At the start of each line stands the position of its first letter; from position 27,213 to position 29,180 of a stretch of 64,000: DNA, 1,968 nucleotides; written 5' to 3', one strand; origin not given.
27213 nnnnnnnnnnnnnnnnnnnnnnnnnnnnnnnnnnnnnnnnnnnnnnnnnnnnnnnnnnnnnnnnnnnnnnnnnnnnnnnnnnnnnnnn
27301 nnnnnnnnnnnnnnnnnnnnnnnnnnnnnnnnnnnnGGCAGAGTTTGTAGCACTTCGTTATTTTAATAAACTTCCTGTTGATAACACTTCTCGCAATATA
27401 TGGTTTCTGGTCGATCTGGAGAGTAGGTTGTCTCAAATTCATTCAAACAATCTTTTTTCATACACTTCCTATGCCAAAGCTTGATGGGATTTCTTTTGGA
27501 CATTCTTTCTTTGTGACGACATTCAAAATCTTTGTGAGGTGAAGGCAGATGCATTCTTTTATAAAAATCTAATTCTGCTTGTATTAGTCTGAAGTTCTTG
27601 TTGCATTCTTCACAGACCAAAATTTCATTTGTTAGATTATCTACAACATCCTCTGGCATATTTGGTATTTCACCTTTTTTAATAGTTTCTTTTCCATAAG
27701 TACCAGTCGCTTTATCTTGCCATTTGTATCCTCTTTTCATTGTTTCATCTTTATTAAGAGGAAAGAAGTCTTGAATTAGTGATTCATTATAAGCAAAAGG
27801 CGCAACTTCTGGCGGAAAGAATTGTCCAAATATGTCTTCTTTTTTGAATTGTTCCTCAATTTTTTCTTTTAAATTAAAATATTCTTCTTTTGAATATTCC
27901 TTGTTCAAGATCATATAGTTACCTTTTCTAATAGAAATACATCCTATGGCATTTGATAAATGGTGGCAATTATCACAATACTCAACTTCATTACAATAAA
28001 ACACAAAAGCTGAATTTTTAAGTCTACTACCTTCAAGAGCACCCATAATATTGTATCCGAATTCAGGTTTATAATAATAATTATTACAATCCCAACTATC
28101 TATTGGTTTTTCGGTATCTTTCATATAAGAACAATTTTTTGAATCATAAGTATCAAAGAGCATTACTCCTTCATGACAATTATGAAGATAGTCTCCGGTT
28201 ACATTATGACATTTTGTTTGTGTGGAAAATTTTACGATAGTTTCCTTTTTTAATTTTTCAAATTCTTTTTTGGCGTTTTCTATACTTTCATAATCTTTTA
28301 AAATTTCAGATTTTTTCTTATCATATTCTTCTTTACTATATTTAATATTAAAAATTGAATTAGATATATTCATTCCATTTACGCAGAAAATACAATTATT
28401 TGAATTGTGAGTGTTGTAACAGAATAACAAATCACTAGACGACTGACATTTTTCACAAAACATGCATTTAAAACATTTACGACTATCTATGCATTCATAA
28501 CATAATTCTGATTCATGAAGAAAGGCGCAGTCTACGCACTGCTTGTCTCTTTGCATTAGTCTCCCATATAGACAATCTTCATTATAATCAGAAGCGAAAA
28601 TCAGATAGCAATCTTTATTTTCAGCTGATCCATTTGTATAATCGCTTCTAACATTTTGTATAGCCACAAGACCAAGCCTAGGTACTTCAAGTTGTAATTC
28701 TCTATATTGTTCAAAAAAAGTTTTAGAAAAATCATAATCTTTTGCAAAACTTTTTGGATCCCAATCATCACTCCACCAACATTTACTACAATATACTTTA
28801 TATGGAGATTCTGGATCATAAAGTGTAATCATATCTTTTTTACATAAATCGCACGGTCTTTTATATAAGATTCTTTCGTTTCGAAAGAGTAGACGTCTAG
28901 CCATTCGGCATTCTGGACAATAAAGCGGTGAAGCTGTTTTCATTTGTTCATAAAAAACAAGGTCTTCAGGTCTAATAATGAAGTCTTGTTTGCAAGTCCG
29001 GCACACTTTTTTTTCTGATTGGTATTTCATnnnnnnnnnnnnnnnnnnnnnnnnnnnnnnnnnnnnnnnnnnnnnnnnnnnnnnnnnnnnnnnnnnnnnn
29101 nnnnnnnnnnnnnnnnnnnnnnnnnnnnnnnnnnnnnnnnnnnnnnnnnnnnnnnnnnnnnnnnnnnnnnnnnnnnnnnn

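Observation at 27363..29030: Two paralogous 555-595 aa proteins that are extremely Cys-rich and each embedded in a housekeeping operon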

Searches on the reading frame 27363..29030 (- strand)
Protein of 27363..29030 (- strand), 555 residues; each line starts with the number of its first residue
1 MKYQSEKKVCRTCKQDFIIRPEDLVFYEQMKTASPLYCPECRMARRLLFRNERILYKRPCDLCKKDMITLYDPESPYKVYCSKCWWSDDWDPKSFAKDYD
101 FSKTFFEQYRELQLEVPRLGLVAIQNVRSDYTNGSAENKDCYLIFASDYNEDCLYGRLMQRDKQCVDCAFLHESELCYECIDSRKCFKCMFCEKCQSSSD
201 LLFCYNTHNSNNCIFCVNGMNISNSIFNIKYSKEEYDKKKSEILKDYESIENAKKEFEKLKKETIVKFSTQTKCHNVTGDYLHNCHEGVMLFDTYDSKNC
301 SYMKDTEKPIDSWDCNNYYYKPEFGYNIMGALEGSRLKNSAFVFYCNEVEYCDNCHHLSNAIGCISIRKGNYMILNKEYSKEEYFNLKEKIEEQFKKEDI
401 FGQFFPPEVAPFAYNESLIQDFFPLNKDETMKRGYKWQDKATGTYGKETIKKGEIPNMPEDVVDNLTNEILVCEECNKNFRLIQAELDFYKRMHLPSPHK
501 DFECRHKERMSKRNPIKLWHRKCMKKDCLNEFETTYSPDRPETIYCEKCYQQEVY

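Call 3: search_protein_families(library=pfam, proteins=[window:27363-29030:-], max_evalue=1)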
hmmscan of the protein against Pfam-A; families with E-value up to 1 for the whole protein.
window:27363-29030:- (555 aa): 5 families
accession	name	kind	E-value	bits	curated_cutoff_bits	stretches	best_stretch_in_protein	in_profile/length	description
PF13451.12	zf_Tbcl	-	0.0003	21.1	24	2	9-46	6-44/48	Probable treble clef domain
PF17325.7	SPG4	-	0.034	15.6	25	1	206-269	12-74/109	Stationary phase protein 4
PF07515.17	TraI_2_C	-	0.17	12.3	27.3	1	214-294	28-109/126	Putative conjugal transfer nickase/helicase TraI C-term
PF24455.1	DUF7571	-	0.55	11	27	1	10-44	37-71/89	Family of unknown function (DUF7571)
PF04977.20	DivIC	-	0.62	10.3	28.9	1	214-262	4-52/80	Septum formation initiator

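Call 4: search_protein_families(library=ncbifam, proteins=[window:27363-29030:-], max_evalue=1)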
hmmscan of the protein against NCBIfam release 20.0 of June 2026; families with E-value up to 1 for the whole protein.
window:27363-29030:- (555 aa): 0 families

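Call 6: find_homologous_proteins(query=window:27363-29030:-)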
Query window:27363-29030:- (555 aa): 4550 proteins with E <= 0.001 among 8000 candidates; the best 120 are listed.
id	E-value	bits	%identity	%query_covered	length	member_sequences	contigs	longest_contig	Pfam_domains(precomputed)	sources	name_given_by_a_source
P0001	0.0e+0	1158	100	88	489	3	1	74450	-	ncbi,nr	ncbi:MAG TPA: hypothetical protein VMR49_03325 [Candidatus Paceibacterota bacterium]|nr:hypothetical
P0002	0.0e+0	1140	87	99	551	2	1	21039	-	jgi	jgi:hypothetical protein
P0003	0.0e+0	1102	83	99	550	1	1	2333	PF13451.13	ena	-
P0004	0.0e+0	1089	81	99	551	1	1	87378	PF13451.13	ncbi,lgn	-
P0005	0.0e+0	1081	81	99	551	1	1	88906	-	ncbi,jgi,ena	ncbi:MAG: hypothetical protein WCW54_01750 [Candidatus Paceibacterota bacterium]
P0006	0.0e+0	1072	80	99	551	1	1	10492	-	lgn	-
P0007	0.0e+0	1069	80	99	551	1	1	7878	-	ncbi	-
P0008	0.0e+0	1059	80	99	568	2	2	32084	-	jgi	-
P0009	0.0e+0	1059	80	99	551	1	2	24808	-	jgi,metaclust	metaclust:\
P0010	0.0e+0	1046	78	99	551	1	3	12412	-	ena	-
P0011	0.0e+0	1046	78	99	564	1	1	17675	-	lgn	-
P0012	0.0e+0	1046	79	99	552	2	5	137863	-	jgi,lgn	jgi:hypothetical protein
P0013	0.0e+0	1044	78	99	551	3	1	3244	-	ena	-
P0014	0.0e+0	1042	78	99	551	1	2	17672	-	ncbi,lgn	-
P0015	0.0e+0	1040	77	99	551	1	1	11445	-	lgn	-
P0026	0.0e+0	1029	76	99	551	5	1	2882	PF13451.13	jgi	jgi:hypothetical protein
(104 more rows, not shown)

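Call 7: search_solved_structures(query=window:27363-29030:-, max_evalue=10)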
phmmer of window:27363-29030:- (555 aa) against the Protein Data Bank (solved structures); distinct sequences matched with E-value up to 10: 5.
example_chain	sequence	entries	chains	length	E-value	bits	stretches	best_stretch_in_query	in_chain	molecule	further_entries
6ysl_A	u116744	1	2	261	0.17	13.7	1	221-342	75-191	Motility protein B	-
1ctl_A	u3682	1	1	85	0.2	13.4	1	517-552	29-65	AVIAN CYSTEINE RICH PROTEIN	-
1b8t_A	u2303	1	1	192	1.3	10.8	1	517-552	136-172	PROTEIN (CRP1)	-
6mws_A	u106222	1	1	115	1.3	10.8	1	14-60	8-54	Glutaredoxin-1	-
3c1r_A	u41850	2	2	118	1.4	10.7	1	14-60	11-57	Glutaredoxin-1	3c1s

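Call 14: find_related_loci(query=window:27363-29030:-, collection=genome_contigs, flank=6000)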
Query window:27363-29030:- (555 aa) in genome_contigs; peptide patterns used: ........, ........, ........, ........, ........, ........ (x = any residue, [..] = any of these).
94 stretches matched a pattern; 65 encode a relative of the query (tblastn E <= 1e-3); 65 distinct loci.
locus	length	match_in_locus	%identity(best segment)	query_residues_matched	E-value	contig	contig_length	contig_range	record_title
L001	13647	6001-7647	81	7-555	0e+0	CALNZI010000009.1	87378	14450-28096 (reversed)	MAG: Candidatus Paceibacterota bacterium isolate LOGT_bin.0037 genome assembly, contig: contig_37414, whole genome shotg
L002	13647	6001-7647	81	7-555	0e+0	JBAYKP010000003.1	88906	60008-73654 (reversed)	MAG: Candidatus Paceibacterota bacterium isolate SO_2016_GW1_82 scaffold00592_OW334_2016, whole genome shotgun sequence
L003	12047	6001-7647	78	7-555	0e+0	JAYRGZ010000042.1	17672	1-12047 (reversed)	MAG: Candidatus Paceibacterota bacterium isolate SZ_szas25bin.11 k141_1452644, whole genome shotgun sequence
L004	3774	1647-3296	80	2-555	0e+0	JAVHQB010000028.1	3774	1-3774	MAG: Candidatus Paceibacterota bacterium isolate WB02no5_36_10 NODE_21821_length_3774_cov_5.474590, whole genome shotgun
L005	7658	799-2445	78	2-555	0e+0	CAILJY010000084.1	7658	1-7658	uncultured bacterium isolate Loclat_bin-15745 genome assembly, contig: bin-15745:84/86, whole genome shotgun sequence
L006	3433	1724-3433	74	9-555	0e+0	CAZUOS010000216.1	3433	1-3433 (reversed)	MAG TPA_asm: uncultured Azospirillum sp. isolate SRP135725_co3_511 genome assembly, contig: NODE_47203_length_3433_cov_9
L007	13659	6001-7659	75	3-555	0e+0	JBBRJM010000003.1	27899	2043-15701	MAG: Candidatus Paceibacteria bacterium isolate Co_metawrap_2869 Cmw_2869_k141_8287925_length_27899_cov_18.3135, whole g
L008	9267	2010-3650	74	7-555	0e+0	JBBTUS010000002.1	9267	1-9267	MAG: Patescibacteria group bacterium isolate H41-bin087_1 H41_bin087_1_000000000002, whole genome shotgun sequence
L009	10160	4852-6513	71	9-554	0e+0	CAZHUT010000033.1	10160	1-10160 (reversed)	MAG TPA_asm: uncultured Candidatus Saccharibacteria bacterium isolate SRP135725_co3_414 genome assembly, contig: NODE_79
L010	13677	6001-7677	69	4-554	0e+0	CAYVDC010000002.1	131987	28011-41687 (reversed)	MAG TPA_asm: uncultured Candidatus Saccharibacteria bacterium isolate SRP170004_co1_265 genome assembly, contig: NODE_13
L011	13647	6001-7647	73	7-554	0e+0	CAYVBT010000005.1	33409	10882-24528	MAG TPA_asm: uncultured Candidatus Saccharibacteria bacterium isolate binchicken_co113_107 genome assembly, contig: NODE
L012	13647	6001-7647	71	7-555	0e+0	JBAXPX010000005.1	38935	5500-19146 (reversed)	MAG: bacterium isolate ELA542 MAG542_5, whole genome shotgun sequence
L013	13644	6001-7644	70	6-555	0e+0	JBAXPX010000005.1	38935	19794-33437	MAG: bacterium isolate ELA542 MAG542_5, whole genome shotgun sequence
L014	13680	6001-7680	68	7-555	0e+0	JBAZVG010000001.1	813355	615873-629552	MAG: Candidatus Paceibacterota bacterium isolate SO_2017_GW1_247 NODE_39_length_813355_cov_12.896873_OW334_2017, whole g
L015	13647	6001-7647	70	6-555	0e+0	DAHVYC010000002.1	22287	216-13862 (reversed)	MAG TPA_asm: Candidatus Nomurabacteria bacterium isolate clean777 NODE_2_length_22287_cov_5.577533, whole genome shotgun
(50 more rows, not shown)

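Call 18: find_encoding_contigs(protein=P0001, flank=8000, max_places=3)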
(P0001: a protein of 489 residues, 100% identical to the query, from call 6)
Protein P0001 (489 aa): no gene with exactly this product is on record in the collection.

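Call 19: find_encoding_contigs(protein=P0005, flank=8000, max_places=3)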
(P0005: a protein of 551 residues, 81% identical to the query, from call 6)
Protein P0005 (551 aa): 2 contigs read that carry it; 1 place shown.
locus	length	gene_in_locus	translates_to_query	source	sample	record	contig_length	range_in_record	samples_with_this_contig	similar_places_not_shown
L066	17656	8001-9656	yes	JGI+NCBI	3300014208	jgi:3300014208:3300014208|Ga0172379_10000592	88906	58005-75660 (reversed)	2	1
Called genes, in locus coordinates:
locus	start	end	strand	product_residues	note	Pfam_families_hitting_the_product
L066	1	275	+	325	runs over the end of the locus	PF00294:PfkB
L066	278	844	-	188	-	-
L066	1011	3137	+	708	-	PF01138:RNase_PH, PF03725:RNase_PH_C (faint), PF01138:RNase_PH, PF07650:KH_2 (weak), PF00013:KH_1, PF00575:S1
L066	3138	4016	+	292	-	-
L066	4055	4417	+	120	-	PF01258:zf-dskA_traR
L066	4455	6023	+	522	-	PF13541:ChlI, PF01078:Mg_chelatase, PF07728:AAA_5 (faint), PF00493:MCM (weak), PF13335:Mg_chelatase_C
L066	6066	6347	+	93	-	PF04221:RelB (weak)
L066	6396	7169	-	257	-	PF01978:TrmB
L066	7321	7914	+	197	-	-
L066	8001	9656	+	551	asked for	-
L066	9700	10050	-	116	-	-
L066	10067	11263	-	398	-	PF01476:LysM, PF23473:LysM3_LYK4_5 (faint), PF01476:LysM, PF01551:Peptidase_M23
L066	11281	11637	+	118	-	-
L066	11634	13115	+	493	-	-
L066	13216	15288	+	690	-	PF03734:YkuD (weak)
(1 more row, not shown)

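Call 25: predict_structure(alignment_id=A1)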
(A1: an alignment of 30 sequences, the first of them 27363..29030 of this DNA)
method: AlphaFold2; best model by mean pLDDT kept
length: 555 residues; sequences in the alignment: 30
mean_pLDDT: 68.3   pTM: 0.66
mean pLDDT of the five models: 68.3, 63.1, 62.0, 61.0, 57.1
residues with pLDDT >= 90: 127; 70-90: 219; 50-70: 61; < 50: 148
segments of 3 or more residues with pLDDT < 50: 123-209, 269-321, 442-445, 513-516
pLDDT, mean of each block of 10 residues (from residue 1): 83 89 78 85 80 80 89 89 84 94 96 92 39 27 23 21 21 23 25 24 37 63 77 89 86 83 67 29 25 27 34 38 63 74 84 91 93 97 97 94 90 82 84 87 58 87 83 81 71 77 62 58 90 73 82 71
secondary structure, 60 per line:
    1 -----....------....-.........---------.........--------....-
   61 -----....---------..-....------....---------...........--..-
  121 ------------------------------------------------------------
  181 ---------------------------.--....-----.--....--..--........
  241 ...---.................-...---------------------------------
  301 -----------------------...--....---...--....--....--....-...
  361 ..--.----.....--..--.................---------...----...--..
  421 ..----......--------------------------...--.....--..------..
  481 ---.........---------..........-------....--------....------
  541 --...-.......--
elements in order: E6-9 E16-19 H21-29 H39-47 E56-59 E66-69 H82-85 H92-95 H105-115 E211-214 E223-226 H233-243 H247-263 E265-267 E324-326 E329-332 E336-338 E341-344 E347-350 E353-356 E358-362 E370-374 H381-397 H419-422 H427-432 H464-468 H484-492 H502-511 E519-522 E531-534 E543-545 H547-553

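Call 26: search_protein_representatives(alignment_id=A1)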
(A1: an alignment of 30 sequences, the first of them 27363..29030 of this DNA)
Query: 30 sequences, 581 profile positions. Proteins with E-value up to 0.001 (for the whole library): 4727; up to 1e-10: 3592; up to 1e-30: 2093. The best 150 are listed.
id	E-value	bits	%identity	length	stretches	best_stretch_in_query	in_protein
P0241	6.3e-238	807.9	-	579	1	1-580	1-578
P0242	3.3e-229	779.1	-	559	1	5-580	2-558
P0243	3.9e-220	749.2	-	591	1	4-580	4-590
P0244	1.5e-216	737.4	-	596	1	1-580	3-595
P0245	8.7e-208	708.4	-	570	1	5-580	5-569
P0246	3.8e-206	703.0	-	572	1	2-581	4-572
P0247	9.1e-206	701.7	-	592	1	2-580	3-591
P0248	5.4e-205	699.2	-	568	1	2-581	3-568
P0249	4.6e-204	696.1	-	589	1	6-580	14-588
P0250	3.1e-203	693.4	-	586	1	1-580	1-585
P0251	1.2e-201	688.1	-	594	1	1-580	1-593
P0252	3.5e-201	686.6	-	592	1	1-580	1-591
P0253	1.4e-200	684.6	-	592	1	1-580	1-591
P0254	7.8e-200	682.1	-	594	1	1-581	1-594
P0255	2.2e-199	680.7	-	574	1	5-580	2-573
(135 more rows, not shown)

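Call 40: predict_structure(alignment_id=A2)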
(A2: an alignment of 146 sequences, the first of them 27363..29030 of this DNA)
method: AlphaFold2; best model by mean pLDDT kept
length: 555 residues; sequences in the alignment: 146
mean_pLDDT: 90.3   pTM: 0.91
mean pLDDT of the five models: 90.3, 89.9, 88.8, 88.5, 82.8
residues with pLDDT >= 90: 398; 70-90: 142; 50-70: 15; < 50: 0
segments of 3 or more residues with pLDDT < 50: none
pLDDT, mean of each block of 10 residues (from residue 1): 93 96 95 96 96 93 96 97 94 96 97 96 79 73 72 75 87 94 96 97 98 97 98 98 96 98 94 89 82 73 74 75 77 72 74 73 82 96 97 97 96 96 95 95 89 90 90 96 93 94 94 93 97 95 95 89
secondary structure, 60 per line:
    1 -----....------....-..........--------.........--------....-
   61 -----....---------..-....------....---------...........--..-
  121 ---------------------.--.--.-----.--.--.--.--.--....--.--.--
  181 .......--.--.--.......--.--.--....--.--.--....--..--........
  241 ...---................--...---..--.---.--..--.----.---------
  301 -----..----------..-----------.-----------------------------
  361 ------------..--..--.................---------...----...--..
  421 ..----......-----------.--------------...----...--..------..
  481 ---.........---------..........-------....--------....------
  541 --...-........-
elements in order: E6-9 E16-19 H21-30 H39-47 E56-59 E66-69 H82-85 H92-95 H105-115 E169-172 E181-187 E196-202 E211-214 E223-226 H233-243 H247-262 E265-267 H381-397 H419-422 H427-432 H484-492 H502-511 E519-522 E531-534 E543-545 H547-554

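Call 46: fold_search(model_id=the predicted structure, library=pdb)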
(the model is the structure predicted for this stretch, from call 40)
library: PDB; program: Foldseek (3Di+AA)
matches with E <= 10: 197; with E <= 0.001: 0
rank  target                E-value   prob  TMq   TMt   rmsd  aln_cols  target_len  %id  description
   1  9dr4                  1.4e-02  0.12  0.08  0.09  17.1       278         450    9  Crystal structure of bifunctional GlmU from Staphylococcus aureus NCTC 8325 complexed with UTP, CoA and Glc 1-P (released 2025-05-14)
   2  2v0j                  1.5e-02  0.11  0.08  0.09  20.3       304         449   13  Characterization of Substrate Binding and Catalysis of the Potential Antibacterial Target N-acetylglucosamine-1-phosphat (released 2008-01-15)
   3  4ihh_E                2.5e-02  0.12  0.08  0.11  19.4       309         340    8  Chasing Acyl Carrier Protein Through a Catalytic Cycle of Lipid A Production (released 2013-11-13)
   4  4e75_A                2.5e-02  0.09  0.08  0.10  18.2       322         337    6  Structure of LpxD from Acinetobacter baumannii at 2.85A resolution (P21 form) (released 2013-01-16)
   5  6p83_C                2.6e-02  0.11  0.07  0.10  18.9       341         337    8  E.coli LpxD in complex with compound 1o (released 2019-08-28)
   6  1qre                  3.2e-02  0.15  0.08  0.14  13.5       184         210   10  A CLOSER LOOK AT THE ACTIVE SITE OF GAMMA-CARBONIC ANHYDRASES: HIGH RESOLUTION CRYSTALLOGRAPHIC STUDIES OF THE CARBONIC  (released 1999-06-25)
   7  4e79_A                3.2e-02  0.12  0.08  0.12  19.0       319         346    8  Structure of LpxD from Acinetobacter baumannii at 2.66A resolution (P4322 form) (released 2013-01-16)
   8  6ued                  3.5e-02  0.11  0.08  0.11  18.9       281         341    6  Apo Pseudomonas aeruginosa LpxD Structure (released 2019-11-13)
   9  3spt                  4.5e-02  0.06  0.07  0.08  20.9       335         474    7  Crystal structure of GlmU from Mycobacterium tuberculosis in complex with ACETYL COENZYME A and URIDINE-DIPHOSPHATE-N-AC (released 2012-08-08)
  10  1qrl                  4.7e-02  0.13  0.08  0.14  13.3       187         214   10  A CLOSER LOOK AT THE ACTIVE SITE OF GAMMA-CARBONIC ANHYDRASES: HIGH RESOLUTION CRYSTALLOGRAPHIC STUDIES OF THE CARBONIC  (released 1999-06-25)
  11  7kr9                  5.0e-02  0.08  0.09  0.10  18.9       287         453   12  Bifunctional enzyme GlmU bound to Zn(II) (released 2021-12-01)
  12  4ihg_D                5.5e-02  0.13  0.09  0.13  18.8       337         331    6  Chasing Acyl Carrier Protein Through a Catalytic Cycle of Lipid A Production (released 2013-11-13)
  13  1qrf                  5.7e-02  0.14  0.08  0.14  11.5       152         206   10  A CLOSER LOOK AT THE ACTIVE SITE OF GAMMA-CARBONIC ANHYDRASES: HIGH RESOLUTION CRYSTALLOGRAPHIC STUDIES OF THE CARBONIC  (released 1999-06-25)
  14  3pmo                  5.7e-02  0.08  0.08  0.10  19.4       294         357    7  The structure of LpxD from Pseudomonas aeruginosa at 1.3 A resolution (released 2011-07-27)
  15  2iu8_A                6.0e-02  0.09  0.08  0.11  18.4       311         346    6  Chlamydia trachomatis LpxD with 25mM UDPGlcNAc (Complex I) (released 2007-02-20)
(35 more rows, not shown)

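Call 54: search_protein_families(library=pfam, alignment_id=A3, max_evalue=0.01)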
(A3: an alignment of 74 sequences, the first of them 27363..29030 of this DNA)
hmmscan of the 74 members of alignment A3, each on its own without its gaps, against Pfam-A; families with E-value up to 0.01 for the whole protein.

A. member 1, window:27363-29030:- (555 aa): 1 family
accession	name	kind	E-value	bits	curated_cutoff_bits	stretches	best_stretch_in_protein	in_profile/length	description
PF13451.12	zf_Tbcl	-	0.0003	21.1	24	1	9-46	6-44/48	Probable treble clef domain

B. families by the number of members that match (of 74 scanned): 4 families
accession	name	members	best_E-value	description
PF23477.1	zf_Tbcl_2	23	2e-06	Probable treble clef zinc finger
PF13451.12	zf_Tbcl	22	4e-08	Probable treble clef domain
PF00412.28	LIM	1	0.0017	LIM domain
PF09606.15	Med15_N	1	0.0051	ARC105/Med15 mediator subunit N-terminal KIX domain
